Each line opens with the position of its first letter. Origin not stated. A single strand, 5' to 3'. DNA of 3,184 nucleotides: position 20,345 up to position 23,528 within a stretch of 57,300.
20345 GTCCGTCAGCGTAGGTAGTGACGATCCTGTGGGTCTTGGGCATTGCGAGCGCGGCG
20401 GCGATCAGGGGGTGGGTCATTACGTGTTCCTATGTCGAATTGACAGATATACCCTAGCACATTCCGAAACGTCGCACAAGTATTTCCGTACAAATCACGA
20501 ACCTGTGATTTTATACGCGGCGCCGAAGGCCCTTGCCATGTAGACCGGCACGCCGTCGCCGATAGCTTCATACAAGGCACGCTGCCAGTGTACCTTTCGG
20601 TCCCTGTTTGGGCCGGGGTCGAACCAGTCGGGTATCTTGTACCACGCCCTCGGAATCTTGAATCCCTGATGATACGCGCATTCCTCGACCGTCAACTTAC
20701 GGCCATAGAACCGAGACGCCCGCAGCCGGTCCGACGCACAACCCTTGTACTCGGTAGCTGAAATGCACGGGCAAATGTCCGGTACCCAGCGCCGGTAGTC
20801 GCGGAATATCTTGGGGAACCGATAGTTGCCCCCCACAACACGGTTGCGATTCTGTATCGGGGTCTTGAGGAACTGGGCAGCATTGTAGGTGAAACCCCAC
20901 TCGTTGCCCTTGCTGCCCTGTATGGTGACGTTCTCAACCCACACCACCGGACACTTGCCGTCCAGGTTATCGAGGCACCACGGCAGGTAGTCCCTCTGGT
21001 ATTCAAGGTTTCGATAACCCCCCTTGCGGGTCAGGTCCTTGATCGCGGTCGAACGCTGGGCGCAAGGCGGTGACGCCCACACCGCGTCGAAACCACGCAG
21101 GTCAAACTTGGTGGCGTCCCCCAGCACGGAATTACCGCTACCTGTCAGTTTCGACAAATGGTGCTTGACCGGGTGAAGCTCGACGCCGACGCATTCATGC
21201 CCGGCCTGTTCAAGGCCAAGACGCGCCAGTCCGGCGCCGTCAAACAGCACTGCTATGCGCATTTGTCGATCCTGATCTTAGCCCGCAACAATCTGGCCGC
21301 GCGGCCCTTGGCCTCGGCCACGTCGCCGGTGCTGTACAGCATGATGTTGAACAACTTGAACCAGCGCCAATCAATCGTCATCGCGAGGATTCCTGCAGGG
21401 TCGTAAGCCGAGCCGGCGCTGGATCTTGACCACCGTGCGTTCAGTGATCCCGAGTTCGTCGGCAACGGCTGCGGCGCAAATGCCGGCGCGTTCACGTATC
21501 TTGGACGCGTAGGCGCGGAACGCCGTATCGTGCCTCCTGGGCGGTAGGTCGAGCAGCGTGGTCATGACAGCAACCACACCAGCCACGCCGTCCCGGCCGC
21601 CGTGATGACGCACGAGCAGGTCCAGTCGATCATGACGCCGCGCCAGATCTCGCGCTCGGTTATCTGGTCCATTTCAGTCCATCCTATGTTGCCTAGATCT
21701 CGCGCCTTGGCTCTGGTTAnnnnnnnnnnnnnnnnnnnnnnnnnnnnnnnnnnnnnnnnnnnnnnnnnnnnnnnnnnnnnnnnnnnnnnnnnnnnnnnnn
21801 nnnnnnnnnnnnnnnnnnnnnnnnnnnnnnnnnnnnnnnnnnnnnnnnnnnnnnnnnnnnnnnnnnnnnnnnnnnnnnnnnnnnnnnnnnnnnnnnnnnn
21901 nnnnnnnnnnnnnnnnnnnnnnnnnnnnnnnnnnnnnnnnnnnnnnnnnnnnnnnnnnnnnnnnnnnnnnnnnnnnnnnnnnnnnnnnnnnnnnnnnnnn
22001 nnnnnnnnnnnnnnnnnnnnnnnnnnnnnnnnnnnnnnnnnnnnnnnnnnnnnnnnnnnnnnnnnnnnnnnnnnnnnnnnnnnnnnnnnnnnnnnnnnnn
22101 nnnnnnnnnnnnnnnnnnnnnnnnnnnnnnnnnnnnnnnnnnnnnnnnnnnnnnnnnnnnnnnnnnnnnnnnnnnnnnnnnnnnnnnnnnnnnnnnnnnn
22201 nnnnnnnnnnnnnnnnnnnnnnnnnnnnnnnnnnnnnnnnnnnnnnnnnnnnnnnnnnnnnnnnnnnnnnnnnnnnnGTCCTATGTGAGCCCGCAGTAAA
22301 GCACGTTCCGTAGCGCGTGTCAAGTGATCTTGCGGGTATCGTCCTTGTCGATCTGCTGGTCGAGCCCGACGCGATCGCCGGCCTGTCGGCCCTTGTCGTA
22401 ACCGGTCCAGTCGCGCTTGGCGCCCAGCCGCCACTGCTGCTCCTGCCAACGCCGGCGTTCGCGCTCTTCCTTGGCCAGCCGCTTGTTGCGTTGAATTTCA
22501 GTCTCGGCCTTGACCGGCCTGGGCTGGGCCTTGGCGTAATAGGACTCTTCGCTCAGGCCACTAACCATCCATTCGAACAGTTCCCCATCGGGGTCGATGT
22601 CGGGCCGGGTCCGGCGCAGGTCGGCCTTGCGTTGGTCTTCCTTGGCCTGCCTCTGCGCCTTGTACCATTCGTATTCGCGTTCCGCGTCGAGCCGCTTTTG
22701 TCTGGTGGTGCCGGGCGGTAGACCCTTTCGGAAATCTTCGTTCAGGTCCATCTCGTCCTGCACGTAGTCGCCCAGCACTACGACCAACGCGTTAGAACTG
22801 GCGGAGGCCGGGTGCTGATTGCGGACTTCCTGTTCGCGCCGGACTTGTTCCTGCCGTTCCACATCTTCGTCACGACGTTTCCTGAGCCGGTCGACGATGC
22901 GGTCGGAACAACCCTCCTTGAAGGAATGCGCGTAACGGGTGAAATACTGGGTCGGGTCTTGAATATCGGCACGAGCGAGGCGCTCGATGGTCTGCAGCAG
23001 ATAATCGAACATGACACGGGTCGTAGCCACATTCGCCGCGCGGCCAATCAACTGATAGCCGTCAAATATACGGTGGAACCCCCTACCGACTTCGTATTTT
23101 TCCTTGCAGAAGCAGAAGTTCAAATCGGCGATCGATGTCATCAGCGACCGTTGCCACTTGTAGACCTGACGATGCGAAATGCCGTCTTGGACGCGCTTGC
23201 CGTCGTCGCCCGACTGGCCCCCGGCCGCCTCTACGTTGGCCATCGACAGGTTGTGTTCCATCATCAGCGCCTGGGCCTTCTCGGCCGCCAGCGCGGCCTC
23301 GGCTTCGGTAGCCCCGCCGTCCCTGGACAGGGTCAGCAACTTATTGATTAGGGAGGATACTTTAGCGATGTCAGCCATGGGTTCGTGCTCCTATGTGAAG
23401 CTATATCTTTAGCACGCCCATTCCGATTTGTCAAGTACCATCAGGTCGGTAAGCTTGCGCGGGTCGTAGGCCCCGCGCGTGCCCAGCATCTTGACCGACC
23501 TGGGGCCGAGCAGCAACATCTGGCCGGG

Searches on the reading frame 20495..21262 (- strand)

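Call 18: search_protein_families(library=phrogs, proteins=[window:20495-21262:-], max_evalue=0.00001)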
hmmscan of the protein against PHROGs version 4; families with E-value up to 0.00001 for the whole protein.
window:20495-21262:- (255 aa): 3 families
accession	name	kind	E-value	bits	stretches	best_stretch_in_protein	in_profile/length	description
phrog_116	-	other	1.1e-12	48.1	0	1-73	208-286/779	DNA methyltransferase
phrog_363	-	other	4.6e-11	43.4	1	1-112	54-165/327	DNA methyltransferase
phrog_757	-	other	1.5e-07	31.7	1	1-111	15-127/247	DNA methyltransferase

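Call 82: search_protein_families(library=pfam, proteins=[window:20495-21262:-], max_evalue=0.01)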
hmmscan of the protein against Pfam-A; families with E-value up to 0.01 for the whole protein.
window:20495-21262:- (255 aa): 1 family
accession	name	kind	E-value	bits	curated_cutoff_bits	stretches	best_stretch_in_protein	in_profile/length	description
PF00145.23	DNA_methylase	-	2e-09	37.7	22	2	1-75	1-79/324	C-5 cytosine-specific DNA methylase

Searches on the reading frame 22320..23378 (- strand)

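Call 18: search_protein_families(library=phrogs, proteins=[window:22320-23378:-], max_evalue=0.00001)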
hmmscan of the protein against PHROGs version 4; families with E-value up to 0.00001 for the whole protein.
window:22320-23378:- (352 aa): 1 family
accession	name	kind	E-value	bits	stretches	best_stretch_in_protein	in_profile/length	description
phrog_421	-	unknown function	2.1e-27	97.2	1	2-191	4-197/241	unknown function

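Call 96: search_protein_families(library=pfam, proteins=[window:22320-23378:-], max_evalue=0.001)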
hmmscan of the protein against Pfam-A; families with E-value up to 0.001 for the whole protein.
window:22320-23378:- (352 aa): 2 families
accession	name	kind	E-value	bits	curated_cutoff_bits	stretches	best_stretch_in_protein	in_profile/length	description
PF23771.1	DUF7168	-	6.7e-13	48.9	25.5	1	66-184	14-127/140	Domain of unknown function (DUF7168)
PF10979.13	DUF2786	-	1.5e-09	38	23.9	1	11-46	6-40/40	Protein of unknown function (DUF2786)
